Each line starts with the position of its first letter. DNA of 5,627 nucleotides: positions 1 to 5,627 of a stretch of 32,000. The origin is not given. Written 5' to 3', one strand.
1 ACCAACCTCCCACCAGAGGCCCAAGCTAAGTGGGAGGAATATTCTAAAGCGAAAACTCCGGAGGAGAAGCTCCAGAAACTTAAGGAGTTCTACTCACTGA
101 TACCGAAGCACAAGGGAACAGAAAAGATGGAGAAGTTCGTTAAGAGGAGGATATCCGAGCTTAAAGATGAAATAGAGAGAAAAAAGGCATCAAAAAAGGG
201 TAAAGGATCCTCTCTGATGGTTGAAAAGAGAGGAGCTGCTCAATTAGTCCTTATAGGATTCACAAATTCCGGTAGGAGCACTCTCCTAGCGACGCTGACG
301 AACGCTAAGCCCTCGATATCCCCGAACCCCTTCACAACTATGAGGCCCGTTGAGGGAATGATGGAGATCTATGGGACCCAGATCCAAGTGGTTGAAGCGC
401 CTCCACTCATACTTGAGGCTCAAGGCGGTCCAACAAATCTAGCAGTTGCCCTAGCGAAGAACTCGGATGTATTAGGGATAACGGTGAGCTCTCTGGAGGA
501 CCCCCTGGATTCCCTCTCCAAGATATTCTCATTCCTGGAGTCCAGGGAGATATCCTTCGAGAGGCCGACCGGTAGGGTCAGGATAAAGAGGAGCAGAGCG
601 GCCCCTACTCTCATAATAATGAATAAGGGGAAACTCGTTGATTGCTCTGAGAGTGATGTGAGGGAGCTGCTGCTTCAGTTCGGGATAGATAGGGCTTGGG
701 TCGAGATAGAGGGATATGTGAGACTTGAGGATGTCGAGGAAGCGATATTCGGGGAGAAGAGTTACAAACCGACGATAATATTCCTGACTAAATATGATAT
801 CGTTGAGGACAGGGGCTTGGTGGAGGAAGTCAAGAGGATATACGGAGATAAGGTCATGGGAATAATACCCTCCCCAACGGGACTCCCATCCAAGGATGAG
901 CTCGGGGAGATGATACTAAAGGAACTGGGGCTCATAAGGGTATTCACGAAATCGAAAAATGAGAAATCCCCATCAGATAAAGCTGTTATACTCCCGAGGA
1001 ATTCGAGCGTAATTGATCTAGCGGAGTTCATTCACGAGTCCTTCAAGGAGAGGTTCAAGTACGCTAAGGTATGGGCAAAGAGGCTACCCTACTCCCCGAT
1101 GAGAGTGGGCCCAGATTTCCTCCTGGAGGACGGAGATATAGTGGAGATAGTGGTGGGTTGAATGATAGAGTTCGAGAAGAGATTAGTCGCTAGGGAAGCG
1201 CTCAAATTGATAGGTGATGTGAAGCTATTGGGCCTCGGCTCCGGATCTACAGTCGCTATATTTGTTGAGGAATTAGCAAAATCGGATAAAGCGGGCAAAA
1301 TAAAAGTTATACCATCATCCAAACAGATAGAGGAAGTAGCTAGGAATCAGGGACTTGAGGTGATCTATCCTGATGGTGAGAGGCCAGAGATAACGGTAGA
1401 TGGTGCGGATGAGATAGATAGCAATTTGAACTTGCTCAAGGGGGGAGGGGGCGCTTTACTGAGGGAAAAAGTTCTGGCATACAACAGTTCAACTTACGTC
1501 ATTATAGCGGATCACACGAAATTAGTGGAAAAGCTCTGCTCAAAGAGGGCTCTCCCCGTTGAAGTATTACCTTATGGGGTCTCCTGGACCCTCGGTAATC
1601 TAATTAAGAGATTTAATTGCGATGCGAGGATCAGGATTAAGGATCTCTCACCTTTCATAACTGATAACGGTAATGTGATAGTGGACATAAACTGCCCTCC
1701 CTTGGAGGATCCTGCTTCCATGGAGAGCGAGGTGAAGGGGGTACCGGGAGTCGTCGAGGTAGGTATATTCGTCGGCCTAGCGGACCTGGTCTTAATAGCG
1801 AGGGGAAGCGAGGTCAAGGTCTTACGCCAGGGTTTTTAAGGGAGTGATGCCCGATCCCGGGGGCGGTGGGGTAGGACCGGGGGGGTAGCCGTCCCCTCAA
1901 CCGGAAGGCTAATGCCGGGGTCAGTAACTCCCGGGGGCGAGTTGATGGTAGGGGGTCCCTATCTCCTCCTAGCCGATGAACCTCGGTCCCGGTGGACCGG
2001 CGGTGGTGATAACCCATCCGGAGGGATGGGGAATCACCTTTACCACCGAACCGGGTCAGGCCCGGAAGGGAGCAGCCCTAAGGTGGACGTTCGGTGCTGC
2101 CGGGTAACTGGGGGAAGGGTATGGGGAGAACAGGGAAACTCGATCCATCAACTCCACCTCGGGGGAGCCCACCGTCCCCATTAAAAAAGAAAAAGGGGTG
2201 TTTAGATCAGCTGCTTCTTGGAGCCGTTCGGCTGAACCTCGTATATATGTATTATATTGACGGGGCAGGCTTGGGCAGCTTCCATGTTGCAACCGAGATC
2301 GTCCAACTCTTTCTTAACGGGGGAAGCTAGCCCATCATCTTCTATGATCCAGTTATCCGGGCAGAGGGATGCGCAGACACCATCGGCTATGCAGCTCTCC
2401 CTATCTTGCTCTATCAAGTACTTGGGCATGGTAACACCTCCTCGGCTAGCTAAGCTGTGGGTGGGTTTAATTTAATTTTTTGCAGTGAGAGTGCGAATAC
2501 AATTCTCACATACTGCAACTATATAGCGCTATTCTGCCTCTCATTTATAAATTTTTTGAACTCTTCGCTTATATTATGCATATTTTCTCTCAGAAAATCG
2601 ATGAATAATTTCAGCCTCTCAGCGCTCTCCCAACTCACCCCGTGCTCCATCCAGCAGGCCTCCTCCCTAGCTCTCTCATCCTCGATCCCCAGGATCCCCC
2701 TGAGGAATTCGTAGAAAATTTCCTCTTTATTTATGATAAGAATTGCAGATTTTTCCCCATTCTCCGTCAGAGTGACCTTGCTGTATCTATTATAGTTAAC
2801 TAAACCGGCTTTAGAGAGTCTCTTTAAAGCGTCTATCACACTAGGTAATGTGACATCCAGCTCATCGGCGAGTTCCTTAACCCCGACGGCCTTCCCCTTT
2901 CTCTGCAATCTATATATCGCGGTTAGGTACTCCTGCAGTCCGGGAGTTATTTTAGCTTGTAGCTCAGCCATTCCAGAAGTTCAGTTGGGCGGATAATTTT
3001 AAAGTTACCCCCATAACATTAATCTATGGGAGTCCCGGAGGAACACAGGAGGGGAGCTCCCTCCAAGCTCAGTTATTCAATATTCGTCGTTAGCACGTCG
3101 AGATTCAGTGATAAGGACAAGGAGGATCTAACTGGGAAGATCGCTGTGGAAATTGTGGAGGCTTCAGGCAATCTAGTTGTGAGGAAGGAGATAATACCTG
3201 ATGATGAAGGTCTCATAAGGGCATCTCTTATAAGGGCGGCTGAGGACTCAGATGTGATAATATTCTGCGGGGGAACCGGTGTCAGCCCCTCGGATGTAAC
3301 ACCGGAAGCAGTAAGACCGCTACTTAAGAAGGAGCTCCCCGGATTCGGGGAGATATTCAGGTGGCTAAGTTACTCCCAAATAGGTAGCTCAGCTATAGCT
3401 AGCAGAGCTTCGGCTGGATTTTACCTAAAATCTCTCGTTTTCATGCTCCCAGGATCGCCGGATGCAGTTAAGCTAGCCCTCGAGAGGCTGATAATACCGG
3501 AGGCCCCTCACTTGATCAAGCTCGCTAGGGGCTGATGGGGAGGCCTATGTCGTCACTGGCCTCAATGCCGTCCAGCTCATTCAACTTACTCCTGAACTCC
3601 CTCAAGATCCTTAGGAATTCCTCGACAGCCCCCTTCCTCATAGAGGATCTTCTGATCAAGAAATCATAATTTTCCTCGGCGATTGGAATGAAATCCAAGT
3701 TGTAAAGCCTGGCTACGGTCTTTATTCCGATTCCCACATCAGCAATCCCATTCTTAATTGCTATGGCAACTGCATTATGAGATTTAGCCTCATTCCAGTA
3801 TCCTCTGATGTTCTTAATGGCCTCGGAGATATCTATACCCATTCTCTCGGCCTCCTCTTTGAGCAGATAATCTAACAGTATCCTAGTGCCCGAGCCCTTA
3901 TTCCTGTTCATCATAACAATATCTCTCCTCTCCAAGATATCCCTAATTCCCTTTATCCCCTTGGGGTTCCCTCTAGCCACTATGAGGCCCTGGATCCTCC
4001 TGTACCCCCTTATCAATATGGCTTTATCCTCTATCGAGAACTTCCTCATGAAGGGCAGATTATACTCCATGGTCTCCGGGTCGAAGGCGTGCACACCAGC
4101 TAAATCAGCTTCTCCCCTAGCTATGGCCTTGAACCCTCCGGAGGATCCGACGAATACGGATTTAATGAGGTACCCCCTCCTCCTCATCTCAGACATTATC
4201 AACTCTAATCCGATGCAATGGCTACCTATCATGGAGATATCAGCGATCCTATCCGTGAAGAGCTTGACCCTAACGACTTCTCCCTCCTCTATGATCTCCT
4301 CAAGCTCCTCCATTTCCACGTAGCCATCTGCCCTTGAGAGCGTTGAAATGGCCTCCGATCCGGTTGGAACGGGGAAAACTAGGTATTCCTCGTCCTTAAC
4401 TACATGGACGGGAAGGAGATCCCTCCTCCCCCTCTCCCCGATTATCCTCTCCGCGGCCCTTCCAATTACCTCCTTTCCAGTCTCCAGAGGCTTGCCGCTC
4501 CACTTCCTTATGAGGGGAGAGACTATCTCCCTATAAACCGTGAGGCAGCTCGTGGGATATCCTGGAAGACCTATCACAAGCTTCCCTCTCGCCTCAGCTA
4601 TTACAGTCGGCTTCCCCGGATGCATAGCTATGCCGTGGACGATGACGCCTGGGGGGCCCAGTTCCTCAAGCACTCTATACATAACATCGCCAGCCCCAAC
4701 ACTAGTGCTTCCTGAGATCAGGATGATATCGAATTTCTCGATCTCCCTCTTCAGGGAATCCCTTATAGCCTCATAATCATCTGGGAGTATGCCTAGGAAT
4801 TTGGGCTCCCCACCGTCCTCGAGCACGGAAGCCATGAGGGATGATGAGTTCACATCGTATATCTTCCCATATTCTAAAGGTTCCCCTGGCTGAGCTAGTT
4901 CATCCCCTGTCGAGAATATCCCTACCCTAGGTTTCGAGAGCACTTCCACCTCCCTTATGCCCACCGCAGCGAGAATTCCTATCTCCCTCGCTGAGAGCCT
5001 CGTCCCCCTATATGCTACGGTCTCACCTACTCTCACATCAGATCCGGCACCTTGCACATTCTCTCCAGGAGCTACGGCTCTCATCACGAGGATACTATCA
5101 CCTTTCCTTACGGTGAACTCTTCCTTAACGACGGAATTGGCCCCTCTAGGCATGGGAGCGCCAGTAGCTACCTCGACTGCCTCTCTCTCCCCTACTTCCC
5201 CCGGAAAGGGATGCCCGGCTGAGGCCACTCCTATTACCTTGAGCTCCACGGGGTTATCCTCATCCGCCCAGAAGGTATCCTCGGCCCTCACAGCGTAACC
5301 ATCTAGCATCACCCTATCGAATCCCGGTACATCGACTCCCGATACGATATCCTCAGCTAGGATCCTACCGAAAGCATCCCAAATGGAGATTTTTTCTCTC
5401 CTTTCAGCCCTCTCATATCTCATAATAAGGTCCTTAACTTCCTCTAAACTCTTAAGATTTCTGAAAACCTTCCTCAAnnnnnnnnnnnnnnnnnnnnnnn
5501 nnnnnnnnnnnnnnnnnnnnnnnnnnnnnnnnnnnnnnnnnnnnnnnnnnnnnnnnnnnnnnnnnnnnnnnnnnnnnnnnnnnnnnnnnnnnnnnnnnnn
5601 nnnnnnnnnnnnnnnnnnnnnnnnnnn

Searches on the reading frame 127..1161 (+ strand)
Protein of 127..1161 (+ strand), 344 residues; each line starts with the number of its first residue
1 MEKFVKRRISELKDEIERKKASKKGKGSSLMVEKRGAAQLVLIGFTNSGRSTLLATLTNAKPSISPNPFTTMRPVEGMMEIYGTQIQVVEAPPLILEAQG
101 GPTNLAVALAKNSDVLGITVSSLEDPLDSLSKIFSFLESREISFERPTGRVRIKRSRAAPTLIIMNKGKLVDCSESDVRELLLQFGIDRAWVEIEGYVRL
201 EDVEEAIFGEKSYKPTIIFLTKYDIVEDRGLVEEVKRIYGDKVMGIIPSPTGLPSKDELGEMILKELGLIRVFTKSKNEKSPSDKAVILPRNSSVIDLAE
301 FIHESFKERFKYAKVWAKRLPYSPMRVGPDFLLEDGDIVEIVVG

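Call 73: search_protein_families(library=pfam, proteins=[window:127-1161:+], max_evalue=0.00001)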
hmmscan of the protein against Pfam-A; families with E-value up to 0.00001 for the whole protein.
window:127-1161:+ (344 aa): 3 families
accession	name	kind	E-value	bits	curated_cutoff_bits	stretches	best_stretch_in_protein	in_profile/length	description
PF02824.27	TGS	-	5e-14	52.5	22.2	1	270-342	1-59/60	TGS domain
PF01926.29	MMR_HSR1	-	4.9e-12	46.4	21.9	1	40-137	2-100/113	50S ribosome-binding GTPase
PF16897.10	MMR_HSR1_Xtn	-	1.7e-08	34.8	35.2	1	165-269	7-106/106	C-terminal region of MMR_HSR1 domain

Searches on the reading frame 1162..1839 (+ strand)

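Call 73: search_protein_families(library=pfam, proteins=[window:1162-1839:+], max_evalue=0.00001)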
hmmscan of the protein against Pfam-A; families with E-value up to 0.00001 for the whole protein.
window:1162-1839:+ (225 aa): 2 families
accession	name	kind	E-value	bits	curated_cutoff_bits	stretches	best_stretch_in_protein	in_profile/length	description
PF06026.20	Rib_5-P_isom_A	-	3e-52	177.1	26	1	49-214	2-170/173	Ribose 5-phosphate isomerase A (phosphoriboisomerase A)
PF00455.28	DeoRC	-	1.4e-06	28.8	31.8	0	5-72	5-70/160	DeoR C terminal sensor domain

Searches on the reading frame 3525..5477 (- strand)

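Call 73: search_protein_families(library=pfam, proteins=[window:3525-5477:-], max_evalue=0.00001)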
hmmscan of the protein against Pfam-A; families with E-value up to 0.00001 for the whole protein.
window:3525-5477:- (650 aa): 5 families
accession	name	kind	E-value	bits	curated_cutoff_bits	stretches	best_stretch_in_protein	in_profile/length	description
PF12727.12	PBP_like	-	1.2e-62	211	27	1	430-626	3-193/193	PBP superfamily domain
PF03453.22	MoeA_N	-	1.3e-41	142.4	30.8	1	11-173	3-160/160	MoeA N-terminal region (domain I and II)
PF00994.29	MoCF_biosynth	-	1.2e-29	103.3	26.6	1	186-325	1-144/144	Probable molybdopterin binding domain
PF03454.20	MoeA_C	-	1.7e-13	51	22.1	1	340-407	3-72/72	MoeA C-terminal region (domain IV)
PF12974.12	Phosphonate-bd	-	4.2e-06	26.7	27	0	490-592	80-170/242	ABC transporter, phosphonate, periplasmic substrate-binding protein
